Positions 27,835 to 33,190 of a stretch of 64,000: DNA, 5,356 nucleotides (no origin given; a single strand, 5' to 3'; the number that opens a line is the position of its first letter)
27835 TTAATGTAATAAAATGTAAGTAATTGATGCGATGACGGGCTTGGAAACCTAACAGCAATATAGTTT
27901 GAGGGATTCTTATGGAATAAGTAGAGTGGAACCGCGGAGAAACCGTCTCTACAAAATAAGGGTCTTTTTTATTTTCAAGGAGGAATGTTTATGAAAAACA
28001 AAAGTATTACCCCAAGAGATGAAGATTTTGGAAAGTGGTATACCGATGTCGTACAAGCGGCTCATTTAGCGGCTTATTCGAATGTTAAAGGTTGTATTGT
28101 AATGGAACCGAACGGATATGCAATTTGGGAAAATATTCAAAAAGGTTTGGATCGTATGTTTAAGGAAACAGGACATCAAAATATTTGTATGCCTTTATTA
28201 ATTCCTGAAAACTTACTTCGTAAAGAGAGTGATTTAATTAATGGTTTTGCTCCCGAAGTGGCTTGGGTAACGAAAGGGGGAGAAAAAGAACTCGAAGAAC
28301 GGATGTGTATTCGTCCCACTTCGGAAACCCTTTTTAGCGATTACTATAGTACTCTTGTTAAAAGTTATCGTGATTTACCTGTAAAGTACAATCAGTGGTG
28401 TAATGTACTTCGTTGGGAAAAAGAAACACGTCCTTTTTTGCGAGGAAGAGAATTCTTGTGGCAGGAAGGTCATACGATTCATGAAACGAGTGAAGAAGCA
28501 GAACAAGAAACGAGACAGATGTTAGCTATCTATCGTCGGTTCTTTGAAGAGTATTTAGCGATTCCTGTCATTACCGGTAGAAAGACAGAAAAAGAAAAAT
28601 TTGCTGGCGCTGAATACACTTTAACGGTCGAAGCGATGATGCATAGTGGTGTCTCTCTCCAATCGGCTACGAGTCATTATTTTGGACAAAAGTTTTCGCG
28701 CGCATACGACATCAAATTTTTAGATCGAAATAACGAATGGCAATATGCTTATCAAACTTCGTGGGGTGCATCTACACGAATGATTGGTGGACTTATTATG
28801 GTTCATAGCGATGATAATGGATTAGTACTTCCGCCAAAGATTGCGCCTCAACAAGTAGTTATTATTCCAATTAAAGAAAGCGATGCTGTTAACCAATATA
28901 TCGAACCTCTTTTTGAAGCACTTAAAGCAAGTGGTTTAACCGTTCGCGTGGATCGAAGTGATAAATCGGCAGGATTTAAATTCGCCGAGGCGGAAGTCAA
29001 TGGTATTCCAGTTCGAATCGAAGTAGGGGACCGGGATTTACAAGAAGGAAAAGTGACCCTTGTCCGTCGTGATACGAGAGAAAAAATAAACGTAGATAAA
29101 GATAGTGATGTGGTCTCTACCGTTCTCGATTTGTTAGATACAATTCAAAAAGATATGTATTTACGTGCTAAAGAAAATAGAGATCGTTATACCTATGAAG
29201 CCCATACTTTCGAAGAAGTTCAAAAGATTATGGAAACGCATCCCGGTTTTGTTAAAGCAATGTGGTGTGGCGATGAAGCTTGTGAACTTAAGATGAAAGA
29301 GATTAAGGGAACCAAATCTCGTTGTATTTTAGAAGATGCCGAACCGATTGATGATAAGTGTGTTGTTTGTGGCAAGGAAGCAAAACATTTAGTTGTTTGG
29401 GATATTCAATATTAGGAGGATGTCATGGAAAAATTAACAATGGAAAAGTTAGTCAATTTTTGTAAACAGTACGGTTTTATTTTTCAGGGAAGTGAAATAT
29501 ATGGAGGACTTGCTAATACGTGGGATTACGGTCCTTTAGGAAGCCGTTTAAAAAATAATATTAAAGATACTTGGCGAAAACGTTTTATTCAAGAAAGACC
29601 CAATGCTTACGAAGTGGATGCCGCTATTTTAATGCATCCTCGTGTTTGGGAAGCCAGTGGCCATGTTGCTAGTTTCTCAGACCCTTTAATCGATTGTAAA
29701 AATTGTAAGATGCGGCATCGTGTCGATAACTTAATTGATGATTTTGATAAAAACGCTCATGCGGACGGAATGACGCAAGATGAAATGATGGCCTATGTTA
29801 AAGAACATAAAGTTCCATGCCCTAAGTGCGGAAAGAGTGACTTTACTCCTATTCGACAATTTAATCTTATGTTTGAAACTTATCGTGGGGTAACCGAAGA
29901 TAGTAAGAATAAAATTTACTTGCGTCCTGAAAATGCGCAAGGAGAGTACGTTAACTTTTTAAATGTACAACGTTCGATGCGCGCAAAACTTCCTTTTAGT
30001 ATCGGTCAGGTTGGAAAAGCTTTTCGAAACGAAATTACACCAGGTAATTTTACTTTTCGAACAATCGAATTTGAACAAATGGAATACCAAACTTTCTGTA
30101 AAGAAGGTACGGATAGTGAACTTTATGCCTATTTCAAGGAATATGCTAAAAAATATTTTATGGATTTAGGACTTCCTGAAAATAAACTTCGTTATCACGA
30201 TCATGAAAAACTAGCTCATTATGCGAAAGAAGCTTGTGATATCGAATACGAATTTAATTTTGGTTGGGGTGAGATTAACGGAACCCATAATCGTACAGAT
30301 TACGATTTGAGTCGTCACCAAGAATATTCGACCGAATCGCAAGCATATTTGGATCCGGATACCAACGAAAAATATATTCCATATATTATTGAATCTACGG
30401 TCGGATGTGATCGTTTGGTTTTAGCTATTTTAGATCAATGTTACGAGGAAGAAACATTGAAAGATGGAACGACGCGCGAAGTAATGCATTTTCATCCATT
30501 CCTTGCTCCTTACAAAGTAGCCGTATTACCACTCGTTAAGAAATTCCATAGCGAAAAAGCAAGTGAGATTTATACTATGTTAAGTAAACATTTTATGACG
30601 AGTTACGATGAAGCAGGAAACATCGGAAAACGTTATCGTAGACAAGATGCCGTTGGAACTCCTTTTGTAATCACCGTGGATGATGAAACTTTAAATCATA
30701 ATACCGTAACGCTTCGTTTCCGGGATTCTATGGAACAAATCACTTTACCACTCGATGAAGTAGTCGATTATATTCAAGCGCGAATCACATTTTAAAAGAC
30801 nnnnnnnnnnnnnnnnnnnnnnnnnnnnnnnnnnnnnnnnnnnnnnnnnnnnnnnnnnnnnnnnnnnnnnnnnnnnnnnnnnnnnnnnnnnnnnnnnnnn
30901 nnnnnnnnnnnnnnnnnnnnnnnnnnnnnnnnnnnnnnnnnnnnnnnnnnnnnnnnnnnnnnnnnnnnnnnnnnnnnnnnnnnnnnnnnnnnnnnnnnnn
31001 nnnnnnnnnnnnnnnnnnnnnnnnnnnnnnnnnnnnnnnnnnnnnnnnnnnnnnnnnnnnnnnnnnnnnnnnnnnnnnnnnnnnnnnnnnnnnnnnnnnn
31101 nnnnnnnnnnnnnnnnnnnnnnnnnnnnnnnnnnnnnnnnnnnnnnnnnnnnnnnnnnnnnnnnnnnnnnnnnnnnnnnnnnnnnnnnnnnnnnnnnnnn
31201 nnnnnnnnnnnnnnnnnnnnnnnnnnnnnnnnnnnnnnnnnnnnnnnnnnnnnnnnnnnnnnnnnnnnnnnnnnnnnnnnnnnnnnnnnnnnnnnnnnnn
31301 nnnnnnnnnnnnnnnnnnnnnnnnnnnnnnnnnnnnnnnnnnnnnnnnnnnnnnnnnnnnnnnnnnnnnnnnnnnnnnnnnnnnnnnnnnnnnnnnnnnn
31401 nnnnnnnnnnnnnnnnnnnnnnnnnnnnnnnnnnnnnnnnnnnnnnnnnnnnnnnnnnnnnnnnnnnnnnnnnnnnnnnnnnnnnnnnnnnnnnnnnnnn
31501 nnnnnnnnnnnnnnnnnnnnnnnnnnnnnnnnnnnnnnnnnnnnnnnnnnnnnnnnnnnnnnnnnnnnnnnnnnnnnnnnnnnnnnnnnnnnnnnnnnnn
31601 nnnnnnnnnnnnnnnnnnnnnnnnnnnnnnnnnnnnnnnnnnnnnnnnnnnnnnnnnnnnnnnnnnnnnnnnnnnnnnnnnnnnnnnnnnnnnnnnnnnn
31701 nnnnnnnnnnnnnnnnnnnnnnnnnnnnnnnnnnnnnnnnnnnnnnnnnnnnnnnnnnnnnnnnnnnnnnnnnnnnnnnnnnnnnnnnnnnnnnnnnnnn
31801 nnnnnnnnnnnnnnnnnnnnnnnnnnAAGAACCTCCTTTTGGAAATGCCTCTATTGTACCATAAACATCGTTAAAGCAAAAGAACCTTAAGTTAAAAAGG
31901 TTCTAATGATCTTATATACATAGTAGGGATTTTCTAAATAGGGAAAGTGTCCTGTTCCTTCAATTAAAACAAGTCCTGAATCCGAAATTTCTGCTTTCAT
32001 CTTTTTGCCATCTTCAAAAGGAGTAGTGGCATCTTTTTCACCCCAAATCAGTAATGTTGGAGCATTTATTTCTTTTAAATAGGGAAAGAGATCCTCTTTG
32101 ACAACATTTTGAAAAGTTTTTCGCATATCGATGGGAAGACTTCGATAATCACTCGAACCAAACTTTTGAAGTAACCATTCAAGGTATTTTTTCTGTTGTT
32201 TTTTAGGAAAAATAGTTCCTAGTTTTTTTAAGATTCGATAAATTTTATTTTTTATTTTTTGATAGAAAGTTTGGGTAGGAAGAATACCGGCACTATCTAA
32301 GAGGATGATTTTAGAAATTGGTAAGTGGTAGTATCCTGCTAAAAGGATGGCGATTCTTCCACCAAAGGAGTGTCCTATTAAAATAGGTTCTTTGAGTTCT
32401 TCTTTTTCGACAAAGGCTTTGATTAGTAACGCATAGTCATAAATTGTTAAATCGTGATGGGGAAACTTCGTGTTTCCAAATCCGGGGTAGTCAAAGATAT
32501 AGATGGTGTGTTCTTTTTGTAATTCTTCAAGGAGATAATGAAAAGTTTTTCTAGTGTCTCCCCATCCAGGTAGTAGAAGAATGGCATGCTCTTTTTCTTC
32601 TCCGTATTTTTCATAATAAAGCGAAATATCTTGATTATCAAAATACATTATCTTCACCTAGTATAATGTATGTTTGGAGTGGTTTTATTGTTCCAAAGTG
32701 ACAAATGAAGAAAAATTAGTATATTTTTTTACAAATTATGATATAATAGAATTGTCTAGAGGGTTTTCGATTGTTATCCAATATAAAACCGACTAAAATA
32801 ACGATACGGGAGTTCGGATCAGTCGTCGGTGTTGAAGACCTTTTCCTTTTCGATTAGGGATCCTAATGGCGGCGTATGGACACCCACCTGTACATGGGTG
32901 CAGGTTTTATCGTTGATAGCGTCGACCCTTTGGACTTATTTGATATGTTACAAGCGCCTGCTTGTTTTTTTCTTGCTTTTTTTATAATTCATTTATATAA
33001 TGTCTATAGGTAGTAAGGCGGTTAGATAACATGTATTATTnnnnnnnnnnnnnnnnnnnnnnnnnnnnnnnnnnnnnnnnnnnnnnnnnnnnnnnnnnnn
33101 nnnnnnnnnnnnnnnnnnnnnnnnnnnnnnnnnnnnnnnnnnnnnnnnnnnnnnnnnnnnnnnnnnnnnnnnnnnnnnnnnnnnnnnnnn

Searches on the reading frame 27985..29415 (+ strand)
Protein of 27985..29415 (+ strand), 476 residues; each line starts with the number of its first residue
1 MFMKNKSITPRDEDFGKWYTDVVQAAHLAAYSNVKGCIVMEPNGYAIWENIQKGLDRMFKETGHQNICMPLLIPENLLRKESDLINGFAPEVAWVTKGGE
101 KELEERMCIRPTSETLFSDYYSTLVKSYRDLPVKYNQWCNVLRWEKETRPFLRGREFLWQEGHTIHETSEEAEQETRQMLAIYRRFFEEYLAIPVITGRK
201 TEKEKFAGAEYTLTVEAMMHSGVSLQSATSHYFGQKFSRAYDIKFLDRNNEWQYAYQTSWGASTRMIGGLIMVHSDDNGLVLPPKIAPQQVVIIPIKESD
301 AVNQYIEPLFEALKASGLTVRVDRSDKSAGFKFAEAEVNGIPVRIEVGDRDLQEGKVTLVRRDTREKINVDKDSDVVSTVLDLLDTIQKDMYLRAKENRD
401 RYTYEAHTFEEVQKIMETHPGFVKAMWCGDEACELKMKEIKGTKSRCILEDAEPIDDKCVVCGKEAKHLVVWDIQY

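Call 28: search_protein_families(library=pfam, proteins=[window:27985-29415:+], max_evalue=0.00001)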
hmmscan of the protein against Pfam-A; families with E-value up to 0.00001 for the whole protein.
window:27985-29415:+ (476 aa): 3 families
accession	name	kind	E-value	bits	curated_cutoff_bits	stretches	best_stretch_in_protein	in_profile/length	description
PF00587.30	tRNA-synt_2b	-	9.1e-23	81.7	29.3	1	100-269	4-174/179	tRNA synthetase class II core domain (G, H, P, S and T)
PF03129.25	HGTP_anticodon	-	2.4e-21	76.1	21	1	290-373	1-85/94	Anticodon binding domain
PF09180.16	ProRS-C_1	-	5.5e-18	65.3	31.5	1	409-472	1-67/71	Prolyl-tRNA synthetase, C-terminal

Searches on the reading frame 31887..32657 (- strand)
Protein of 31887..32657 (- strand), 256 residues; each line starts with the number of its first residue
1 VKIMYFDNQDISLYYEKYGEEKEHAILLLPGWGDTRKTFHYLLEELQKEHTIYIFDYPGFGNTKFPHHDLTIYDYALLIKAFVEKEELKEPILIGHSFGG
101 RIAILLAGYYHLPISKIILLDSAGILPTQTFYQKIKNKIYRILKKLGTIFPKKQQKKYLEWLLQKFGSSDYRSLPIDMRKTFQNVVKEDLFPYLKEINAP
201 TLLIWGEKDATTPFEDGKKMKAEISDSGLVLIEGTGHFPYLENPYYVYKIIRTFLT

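Call 5: search_protein_families(library=ncbifam, proteins=[window:31887-32657:-])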
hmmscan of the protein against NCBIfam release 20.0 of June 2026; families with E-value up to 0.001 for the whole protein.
window:31887-32657:- (256 aa): 31 families (the best 25 are shown)
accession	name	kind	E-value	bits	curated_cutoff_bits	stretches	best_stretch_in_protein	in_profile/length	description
NF058580.1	lipase_V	equivalog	1.1e-42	146.3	300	1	4-243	6-226/230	EstV family lipase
NF050089.1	i_nPHAscl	equivalog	8.3e-25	87.4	300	2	13-139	9-133/288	intracellular short-chain-length polyhydroxyalkanoate depolymerase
TIGR02427.1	protocat_pcaD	equivalog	1.6e-24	86.6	255.85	2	185-256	180-251/251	3-oxoadipate enol-lactonase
NF011457.0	PRK14875.1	equivalog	2.3e-24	86.1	307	1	12-255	121-369/372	acetoin dehydrogenase dihydrolipoyllysine-residue acetyltransferase subunit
NF051488.1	bifunc_PcaDC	exception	5e-23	81.8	390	1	14-255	3-250/375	bifunctional 3-oxoadipate enol-lactonase/4-carboxymuconolactone decarboxylase PcaDC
TIGR01738.1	bioH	equivalog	1.2e-20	74.3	206.95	1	24-252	5-242/245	pimeloyl-ACP methyl ester esterase BioH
TIGR03695.1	menH_SHCHC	equivalog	1.4e-18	67.2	208.55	2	24-122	3-104/252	2-succinyl-6-hydroxy-2,4-cyclohexadiene-1-carboxylate synthase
TIGR01250.1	pro_imino_pep_2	subfamily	3.1e-16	59.8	167.65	2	189-255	222-287/288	proline iminopeptidase-family hydrolase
NF045948.1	ProImpepThrmp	equivalog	1.6e-13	50.8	500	2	189-255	222-287/291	proline iminopeptidase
TIGR03056.1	bchO_mg_che_rel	equivalog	2.4e-13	49.7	172.55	2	19-107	24-113/278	alpha/beta fold hydrolase BchO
NF041759.1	mac_hydro_EstT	equivalog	3.7e-13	49.3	450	2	188-238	210-260/278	macrolide hydrolase EstT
NF052610.1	macro_16_ester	equivalog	1.2e-12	47.8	420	1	188-237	213-262/281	alpha/beta fold macrolide esterase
NF051487.1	bifunc_PcaCD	exception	1.2e-12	47.7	430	1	16-255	165-411/413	bifunctional 4-carboxymuconolactone decarboxylase/3-oxoadipate enol-lactonase PcaCD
NF045632.1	hydroxlase_HsaD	equivalog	1.2e-12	47.4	400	1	9-125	20-140/290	4,5:9,10-diseco-3-hydroxy-5,9,17-trioxoandrosta-1(10),2-diene-4-oate hydrolase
NF052614.1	AB_fold_OlsI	equivalog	1.6e-10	41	385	1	79-256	78-256/272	ornithine lipid biosynthesis O-acyltransferase OlsI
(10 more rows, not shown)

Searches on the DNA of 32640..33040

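Call 88: search_rna_families(source=window, start=32640, end=33040, threshold=evalue, max_evalue=1)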
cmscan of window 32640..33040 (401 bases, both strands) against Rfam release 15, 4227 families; matches with E-value up to 1: 2.
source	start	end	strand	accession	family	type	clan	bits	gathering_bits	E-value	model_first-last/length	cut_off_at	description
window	32750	32940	+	RF00013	6S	Gene;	-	44.8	46.4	5.8e-08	1-187/187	no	6S / SsrS RNA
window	32880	32970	+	RF01394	isrK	Gene; sRNA;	-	15.5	50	0.48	1-77/77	no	isrK Hfq binding RNA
